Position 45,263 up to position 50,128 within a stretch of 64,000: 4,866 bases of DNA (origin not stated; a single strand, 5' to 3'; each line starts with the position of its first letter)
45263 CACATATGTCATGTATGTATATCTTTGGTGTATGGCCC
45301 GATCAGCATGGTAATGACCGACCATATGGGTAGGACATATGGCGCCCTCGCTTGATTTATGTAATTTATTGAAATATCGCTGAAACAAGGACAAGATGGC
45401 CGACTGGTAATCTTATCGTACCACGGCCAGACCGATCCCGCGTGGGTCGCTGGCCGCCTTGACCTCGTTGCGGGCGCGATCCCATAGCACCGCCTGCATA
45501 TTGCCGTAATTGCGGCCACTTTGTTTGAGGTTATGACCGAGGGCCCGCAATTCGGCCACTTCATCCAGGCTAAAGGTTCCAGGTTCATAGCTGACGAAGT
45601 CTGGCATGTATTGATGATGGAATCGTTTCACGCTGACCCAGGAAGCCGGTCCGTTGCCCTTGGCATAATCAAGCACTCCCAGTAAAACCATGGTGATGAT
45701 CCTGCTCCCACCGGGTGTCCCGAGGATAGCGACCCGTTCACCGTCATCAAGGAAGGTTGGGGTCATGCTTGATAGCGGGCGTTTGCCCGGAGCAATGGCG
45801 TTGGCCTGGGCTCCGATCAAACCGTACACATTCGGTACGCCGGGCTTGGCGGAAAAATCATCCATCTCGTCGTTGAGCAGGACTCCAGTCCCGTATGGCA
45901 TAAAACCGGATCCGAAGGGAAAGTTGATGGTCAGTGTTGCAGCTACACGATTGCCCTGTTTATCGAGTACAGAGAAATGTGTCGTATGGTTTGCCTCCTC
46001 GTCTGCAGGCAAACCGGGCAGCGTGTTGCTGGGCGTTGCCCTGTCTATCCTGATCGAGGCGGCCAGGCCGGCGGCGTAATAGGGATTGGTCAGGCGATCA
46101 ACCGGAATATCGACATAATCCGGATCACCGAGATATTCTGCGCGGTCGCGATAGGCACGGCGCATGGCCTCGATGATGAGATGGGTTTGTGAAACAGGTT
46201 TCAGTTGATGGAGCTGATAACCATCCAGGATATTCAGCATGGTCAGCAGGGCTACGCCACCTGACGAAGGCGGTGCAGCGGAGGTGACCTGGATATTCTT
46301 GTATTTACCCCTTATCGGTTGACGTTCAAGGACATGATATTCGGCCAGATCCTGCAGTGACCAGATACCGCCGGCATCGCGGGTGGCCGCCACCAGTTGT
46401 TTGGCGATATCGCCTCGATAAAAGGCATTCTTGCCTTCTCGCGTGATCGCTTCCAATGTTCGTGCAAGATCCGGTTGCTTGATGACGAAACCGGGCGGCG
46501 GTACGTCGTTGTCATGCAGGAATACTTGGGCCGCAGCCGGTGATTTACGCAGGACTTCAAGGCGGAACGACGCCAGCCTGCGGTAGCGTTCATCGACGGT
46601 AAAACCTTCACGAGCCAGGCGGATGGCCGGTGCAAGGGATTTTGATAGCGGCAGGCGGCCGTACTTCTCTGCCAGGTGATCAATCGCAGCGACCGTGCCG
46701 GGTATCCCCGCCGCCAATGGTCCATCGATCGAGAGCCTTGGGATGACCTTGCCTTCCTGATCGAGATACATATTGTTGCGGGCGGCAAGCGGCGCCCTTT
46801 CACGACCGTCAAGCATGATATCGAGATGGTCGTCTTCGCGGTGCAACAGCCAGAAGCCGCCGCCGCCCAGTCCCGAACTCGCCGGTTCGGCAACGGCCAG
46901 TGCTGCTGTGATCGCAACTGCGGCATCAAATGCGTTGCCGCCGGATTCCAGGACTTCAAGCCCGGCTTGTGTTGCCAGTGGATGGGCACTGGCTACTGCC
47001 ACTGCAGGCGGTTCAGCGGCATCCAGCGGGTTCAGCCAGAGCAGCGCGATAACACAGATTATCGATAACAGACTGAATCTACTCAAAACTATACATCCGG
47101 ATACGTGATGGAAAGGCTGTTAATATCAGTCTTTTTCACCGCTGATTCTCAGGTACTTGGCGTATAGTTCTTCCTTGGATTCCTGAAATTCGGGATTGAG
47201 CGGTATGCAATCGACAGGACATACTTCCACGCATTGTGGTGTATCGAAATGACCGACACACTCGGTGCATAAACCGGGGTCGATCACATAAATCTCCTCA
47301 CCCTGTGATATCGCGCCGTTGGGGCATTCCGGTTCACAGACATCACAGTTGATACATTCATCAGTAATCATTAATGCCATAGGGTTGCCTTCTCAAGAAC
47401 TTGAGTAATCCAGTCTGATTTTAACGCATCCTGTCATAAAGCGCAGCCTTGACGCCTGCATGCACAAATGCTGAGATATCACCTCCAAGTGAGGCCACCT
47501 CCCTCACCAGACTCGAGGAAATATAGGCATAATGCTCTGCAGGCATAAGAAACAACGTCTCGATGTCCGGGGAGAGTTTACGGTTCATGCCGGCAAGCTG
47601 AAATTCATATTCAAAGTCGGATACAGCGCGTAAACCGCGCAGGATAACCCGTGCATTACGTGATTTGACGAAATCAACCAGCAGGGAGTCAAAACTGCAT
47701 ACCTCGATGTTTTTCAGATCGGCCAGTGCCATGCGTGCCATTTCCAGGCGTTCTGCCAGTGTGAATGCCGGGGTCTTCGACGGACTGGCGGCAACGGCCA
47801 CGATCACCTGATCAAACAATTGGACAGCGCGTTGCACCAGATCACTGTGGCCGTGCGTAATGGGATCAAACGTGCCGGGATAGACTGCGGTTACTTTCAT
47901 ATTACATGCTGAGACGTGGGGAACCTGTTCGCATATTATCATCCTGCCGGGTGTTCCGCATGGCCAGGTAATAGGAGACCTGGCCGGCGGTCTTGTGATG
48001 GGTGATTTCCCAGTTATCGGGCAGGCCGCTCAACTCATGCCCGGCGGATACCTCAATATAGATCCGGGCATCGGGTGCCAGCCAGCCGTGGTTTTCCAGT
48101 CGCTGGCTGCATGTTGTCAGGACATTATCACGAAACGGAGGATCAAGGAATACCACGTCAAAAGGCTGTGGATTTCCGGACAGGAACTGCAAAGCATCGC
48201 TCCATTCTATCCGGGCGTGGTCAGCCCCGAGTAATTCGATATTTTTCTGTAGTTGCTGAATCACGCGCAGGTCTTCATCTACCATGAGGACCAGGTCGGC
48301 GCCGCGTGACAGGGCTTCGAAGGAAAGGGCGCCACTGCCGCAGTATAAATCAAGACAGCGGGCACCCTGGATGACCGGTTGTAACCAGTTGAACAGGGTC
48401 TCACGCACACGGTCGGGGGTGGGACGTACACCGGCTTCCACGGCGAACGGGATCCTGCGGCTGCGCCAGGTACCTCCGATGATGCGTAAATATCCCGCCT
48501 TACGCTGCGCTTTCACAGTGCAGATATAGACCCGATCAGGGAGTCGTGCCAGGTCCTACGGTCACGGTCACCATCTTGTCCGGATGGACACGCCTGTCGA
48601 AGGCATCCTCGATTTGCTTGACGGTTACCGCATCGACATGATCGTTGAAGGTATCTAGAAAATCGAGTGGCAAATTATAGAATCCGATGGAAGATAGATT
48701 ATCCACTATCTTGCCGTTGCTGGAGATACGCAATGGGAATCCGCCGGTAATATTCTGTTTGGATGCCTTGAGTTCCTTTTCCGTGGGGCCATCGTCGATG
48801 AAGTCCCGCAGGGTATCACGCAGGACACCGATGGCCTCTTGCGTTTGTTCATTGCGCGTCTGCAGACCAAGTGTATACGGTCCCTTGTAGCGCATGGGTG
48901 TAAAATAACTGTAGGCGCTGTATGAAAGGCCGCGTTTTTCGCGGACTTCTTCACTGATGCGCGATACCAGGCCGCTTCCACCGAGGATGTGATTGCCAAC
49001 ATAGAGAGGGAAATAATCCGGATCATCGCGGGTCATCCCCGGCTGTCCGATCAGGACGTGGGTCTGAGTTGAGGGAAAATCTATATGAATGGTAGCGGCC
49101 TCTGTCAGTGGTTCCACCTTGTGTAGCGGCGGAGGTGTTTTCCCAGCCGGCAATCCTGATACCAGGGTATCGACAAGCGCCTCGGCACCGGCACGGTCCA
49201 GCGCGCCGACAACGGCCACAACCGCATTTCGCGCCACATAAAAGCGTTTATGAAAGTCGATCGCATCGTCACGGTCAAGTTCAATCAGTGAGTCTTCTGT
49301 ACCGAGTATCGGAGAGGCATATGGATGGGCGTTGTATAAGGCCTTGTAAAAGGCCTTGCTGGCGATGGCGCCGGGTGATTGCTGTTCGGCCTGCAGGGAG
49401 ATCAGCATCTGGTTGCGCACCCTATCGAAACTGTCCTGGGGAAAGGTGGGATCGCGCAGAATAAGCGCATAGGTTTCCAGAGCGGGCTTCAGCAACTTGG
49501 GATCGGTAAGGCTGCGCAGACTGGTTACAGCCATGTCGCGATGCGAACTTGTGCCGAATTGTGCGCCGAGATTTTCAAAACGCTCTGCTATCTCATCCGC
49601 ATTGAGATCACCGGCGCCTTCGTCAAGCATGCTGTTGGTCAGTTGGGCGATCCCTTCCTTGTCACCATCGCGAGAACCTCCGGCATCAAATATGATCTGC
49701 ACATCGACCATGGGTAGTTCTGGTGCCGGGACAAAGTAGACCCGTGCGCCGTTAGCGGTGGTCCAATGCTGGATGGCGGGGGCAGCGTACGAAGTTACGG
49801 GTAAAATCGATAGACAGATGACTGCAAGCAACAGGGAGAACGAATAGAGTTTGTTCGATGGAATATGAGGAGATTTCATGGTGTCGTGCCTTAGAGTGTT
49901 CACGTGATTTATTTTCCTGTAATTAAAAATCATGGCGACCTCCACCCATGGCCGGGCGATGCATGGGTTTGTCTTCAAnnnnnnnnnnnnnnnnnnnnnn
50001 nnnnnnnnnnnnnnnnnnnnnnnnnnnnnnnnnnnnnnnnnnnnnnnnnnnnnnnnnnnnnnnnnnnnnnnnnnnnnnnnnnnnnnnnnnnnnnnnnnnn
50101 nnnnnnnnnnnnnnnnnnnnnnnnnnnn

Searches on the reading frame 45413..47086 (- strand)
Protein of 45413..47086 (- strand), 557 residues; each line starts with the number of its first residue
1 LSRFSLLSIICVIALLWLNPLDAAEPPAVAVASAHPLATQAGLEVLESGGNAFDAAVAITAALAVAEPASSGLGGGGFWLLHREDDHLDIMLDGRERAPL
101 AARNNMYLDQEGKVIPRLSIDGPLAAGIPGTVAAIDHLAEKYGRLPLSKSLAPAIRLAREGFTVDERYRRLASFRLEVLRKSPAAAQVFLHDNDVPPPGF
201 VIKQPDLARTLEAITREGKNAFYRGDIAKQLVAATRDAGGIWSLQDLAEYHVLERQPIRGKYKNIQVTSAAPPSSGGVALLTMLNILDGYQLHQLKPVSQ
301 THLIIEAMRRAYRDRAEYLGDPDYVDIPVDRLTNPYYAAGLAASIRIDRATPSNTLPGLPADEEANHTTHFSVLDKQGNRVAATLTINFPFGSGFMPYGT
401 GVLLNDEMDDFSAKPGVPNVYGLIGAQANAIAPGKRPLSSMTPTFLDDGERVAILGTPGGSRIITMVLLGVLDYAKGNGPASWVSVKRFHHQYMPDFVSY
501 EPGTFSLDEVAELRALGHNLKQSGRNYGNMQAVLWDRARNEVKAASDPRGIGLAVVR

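Call 32: search_protein_families(library=pfam, proteins=[window:45413-47086:-], max_evalue=0.00001)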
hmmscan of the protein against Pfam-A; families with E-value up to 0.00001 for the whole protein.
window:45413-47086:- (557 aa): 1 family
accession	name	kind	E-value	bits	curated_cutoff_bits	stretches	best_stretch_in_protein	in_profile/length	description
PF01019.26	G_glu_transpept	-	5.1e-162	540.7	27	1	44-551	2-511/512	Gamma-glutamyltranspeptidase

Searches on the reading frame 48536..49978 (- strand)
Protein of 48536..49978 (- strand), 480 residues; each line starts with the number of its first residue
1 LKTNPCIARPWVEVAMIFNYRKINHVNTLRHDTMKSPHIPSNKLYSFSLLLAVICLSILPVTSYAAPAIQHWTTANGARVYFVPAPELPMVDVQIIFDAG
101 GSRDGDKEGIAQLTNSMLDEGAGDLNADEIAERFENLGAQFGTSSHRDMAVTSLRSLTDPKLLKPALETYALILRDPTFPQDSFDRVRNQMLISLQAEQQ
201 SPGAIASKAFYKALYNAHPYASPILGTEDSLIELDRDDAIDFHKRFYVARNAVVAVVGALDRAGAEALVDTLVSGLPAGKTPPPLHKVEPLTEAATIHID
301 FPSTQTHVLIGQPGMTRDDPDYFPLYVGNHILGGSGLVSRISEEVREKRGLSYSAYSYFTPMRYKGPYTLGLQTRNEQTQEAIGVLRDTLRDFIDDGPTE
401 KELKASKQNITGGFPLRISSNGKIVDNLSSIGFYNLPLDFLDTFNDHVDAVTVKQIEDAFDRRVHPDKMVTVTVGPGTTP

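Call 32: search_protein_families(library=pfam, proteins=[window:48536-49978:-], max_evalue=0.00001)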
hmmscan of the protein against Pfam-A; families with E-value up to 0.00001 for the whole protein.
window:48536-49978:- (480 aa): 2 families
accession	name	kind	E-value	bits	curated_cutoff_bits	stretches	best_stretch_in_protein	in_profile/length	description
PF05193.26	Peptidase_M16_C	-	7.8e-40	137.1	23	1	234-409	2-180/181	Peptidase M16 inactive domain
PF00675.25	Peptidase_M16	-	1.9e-11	44.5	22.3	1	89-227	11-148/149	Insulinase (Peptidase family M16)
